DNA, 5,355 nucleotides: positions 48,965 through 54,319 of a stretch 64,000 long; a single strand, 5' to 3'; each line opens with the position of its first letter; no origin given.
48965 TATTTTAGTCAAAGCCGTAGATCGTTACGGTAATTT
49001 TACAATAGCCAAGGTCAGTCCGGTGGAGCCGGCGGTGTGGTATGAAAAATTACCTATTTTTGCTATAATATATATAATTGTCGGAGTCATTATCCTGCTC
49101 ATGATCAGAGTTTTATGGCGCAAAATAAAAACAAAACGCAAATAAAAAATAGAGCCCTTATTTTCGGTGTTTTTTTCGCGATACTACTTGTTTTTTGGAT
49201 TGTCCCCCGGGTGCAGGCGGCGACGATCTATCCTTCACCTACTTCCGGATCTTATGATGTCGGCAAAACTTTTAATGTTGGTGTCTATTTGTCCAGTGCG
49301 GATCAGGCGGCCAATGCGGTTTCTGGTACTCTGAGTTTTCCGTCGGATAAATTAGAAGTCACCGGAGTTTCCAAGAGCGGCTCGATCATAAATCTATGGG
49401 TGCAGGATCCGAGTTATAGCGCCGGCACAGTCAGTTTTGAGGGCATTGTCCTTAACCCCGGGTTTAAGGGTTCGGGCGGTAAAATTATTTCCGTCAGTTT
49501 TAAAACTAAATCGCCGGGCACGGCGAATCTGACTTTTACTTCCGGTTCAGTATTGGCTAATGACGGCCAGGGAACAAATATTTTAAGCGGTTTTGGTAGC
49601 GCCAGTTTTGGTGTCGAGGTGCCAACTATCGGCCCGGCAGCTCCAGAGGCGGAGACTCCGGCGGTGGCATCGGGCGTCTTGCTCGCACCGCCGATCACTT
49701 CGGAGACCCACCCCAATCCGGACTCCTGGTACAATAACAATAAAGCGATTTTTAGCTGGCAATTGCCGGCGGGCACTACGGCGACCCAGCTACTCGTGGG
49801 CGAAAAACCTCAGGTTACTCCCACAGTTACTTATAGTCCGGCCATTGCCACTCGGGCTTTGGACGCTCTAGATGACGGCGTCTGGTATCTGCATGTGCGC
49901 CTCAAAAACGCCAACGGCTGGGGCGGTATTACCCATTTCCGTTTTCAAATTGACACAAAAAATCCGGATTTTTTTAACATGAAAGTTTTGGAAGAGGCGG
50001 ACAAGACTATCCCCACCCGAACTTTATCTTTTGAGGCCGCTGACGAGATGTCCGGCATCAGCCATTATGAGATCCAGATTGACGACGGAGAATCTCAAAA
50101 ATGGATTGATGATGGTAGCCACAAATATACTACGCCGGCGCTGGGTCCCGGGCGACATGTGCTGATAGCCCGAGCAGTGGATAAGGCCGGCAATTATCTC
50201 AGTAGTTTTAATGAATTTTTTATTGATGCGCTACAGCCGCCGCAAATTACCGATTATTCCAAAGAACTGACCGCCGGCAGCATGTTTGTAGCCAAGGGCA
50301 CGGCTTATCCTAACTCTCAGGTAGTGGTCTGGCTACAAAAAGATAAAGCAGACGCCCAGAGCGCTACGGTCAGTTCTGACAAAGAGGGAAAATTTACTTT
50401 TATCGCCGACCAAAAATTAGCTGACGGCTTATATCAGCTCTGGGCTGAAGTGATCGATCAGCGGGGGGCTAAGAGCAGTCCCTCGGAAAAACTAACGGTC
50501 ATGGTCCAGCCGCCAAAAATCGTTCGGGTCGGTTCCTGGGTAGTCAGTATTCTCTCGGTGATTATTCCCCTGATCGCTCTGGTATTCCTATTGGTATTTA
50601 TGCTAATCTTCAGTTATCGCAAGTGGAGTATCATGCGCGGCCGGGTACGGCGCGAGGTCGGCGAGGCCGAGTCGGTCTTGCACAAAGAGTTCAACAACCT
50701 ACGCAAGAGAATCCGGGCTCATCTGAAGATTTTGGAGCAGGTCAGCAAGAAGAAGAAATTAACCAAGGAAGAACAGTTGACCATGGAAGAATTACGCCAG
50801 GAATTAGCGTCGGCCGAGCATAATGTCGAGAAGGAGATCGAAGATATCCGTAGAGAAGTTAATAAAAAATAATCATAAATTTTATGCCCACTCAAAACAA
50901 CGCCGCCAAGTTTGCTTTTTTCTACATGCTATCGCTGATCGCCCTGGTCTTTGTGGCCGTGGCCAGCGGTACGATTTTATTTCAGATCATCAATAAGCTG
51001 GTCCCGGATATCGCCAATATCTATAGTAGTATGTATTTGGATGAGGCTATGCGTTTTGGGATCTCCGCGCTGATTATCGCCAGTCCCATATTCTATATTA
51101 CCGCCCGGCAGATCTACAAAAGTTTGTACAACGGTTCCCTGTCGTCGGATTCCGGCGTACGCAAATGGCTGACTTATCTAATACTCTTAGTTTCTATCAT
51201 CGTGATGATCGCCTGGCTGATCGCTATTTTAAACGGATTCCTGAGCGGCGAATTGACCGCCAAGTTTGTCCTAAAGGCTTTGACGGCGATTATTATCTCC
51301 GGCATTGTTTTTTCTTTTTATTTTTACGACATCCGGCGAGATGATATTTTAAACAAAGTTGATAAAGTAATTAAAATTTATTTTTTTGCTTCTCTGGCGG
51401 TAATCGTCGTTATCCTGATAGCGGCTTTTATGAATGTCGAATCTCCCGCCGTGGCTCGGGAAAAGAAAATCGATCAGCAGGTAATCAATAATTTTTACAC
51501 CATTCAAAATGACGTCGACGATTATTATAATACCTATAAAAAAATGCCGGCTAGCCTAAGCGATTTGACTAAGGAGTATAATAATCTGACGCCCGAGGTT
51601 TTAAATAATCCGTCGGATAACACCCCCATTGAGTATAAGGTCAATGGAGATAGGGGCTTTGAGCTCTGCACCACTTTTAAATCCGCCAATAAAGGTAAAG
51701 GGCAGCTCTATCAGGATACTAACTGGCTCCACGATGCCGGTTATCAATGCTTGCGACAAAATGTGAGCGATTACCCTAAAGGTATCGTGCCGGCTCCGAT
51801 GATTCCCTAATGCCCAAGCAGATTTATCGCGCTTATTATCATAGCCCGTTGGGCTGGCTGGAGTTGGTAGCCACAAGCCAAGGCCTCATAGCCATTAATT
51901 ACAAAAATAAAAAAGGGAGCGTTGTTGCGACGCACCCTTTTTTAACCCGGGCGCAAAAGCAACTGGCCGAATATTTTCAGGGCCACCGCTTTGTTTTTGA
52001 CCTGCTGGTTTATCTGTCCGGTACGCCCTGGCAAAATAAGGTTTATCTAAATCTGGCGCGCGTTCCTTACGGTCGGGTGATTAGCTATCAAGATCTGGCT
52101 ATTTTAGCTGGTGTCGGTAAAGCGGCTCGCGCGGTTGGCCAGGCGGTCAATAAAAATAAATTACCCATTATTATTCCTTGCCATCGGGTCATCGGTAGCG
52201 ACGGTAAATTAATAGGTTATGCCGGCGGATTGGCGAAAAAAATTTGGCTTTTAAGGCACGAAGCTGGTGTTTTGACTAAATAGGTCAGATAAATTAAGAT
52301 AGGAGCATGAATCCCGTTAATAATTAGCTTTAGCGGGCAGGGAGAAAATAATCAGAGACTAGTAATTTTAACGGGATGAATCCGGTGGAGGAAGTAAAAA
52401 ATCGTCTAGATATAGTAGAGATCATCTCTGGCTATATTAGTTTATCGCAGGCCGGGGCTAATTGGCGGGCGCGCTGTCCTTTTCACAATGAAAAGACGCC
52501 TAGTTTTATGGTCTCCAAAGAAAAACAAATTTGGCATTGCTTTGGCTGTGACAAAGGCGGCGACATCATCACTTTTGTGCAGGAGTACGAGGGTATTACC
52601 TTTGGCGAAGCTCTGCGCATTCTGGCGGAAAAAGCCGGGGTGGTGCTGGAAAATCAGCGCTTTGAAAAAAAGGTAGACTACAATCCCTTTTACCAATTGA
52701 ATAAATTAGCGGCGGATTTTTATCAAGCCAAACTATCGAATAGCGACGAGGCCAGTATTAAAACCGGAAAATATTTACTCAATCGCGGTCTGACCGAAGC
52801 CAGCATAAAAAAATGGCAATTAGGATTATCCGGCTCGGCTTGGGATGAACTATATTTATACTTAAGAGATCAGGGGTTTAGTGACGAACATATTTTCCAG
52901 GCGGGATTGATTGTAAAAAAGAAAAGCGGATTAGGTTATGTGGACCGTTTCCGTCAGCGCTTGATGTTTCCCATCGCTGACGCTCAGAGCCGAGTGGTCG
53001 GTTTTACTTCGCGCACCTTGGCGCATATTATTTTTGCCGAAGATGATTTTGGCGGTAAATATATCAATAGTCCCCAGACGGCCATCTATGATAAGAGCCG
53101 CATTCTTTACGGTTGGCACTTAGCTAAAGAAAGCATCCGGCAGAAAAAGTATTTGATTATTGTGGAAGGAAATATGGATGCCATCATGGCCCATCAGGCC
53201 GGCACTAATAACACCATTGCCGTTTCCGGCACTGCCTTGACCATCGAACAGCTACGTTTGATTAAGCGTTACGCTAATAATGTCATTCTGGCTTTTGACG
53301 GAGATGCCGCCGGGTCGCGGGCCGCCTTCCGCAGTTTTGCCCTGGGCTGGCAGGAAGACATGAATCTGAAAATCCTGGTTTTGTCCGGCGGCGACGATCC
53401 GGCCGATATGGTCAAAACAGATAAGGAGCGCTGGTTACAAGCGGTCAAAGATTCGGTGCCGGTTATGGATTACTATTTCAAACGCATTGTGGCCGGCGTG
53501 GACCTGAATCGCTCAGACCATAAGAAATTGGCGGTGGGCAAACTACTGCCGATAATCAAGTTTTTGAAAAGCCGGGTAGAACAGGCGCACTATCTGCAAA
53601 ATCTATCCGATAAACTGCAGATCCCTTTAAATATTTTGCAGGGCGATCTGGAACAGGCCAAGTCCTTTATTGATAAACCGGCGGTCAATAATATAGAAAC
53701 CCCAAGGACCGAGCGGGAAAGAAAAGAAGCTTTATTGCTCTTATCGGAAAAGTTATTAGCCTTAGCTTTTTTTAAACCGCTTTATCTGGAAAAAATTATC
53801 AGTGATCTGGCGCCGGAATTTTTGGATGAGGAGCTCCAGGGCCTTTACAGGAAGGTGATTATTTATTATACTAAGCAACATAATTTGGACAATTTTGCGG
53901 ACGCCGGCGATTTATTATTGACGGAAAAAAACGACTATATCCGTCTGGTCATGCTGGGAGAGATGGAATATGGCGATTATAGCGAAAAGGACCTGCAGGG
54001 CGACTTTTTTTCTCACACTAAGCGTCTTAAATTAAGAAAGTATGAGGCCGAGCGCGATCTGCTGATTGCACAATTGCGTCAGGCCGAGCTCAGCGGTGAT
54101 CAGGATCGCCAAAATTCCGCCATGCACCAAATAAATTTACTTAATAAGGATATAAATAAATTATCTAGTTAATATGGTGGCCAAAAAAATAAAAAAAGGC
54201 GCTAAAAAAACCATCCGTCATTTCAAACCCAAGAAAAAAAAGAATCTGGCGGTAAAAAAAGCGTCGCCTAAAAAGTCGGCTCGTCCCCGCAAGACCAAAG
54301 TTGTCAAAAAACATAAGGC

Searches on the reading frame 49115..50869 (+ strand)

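Call 64: search_protein_families(library=pfam, proteins=[window:49115-50869:+], max_evalue=0.00001)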
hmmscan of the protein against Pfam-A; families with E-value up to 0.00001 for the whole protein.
window:49115-50869:+ (585 aa): 1 family
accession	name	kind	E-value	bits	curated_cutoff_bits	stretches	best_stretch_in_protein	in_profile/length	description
PF19077.6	Big_13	-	2.8e-13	50.7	27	1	394-464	32-100/102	Bacterial Ig-like domain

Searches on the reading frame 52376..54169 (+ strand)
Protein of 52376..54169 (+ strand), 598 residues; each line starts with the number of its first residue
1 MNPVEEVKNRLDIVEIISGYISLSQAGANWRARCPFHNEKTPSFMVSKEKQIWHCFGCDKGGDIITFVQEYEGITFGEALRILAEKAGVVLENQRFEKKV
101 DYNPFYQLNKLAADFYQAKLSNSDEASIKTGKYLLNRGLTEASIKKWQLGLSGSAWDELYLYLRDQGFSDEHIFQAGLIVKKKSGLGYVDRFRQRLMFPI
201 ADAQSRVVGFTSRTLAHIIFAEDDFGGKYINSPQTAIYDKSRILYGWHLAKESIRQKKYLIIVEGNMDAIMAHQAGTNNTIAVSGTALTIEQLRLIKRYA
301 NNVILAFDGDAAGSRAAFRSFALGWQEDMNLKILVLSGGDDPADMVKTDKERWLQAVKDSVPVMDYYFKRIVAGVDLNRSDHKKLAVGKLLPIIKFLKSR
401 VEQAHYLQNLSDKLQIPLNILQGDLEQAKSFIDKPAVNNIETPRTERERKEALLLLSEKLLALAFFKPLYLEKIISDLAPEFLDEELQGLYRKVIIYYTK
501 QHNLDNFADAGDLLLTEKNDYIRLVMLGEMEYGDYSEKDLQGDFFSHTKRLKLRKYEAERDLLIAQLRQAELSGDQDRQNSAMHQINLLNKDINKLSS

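Call 64: search_protein_families(library=pfam, proteins=[window:52376-54169:+], max_evalue=0.00001)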
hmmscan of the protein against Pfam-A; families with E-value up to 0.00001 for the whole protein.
window:52376-54169:+ (598 aa): 7 families
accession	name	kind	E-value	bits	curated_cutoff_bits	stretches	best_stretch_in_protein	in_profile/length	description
PF08275.17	DNAG_N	-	1.8e-34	119.1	26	1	115-251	1-128/128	DNA primase catalytic core, N-terminal domain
PF01807.25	Zn_ribbon_DnaG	-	4.9e-34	116.5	24.9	1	4-93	6-95/98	CHC2 zinc finger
PF13155.12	Toprim_2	-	2.2e-18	66.8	22.1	1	261-345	1-87/88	Toprim-like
PF13662.12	Toprim_4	-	1.5e-16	60.8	25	1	259-331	2-81/85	Toprim domain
PF01751.28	Toprim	-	5.4e-14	52.6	23.1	1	260-319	2-75/96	Toprim domain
PF10410.14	DnaB_bind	-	2.7e-08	34.4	20.6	1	364-417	1-54/56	DnaB-helicase binding domain of primase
PF13362.12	Toprim_3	-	1.1e-06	29.4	27.2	1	259-346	1-89/95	Toprim domain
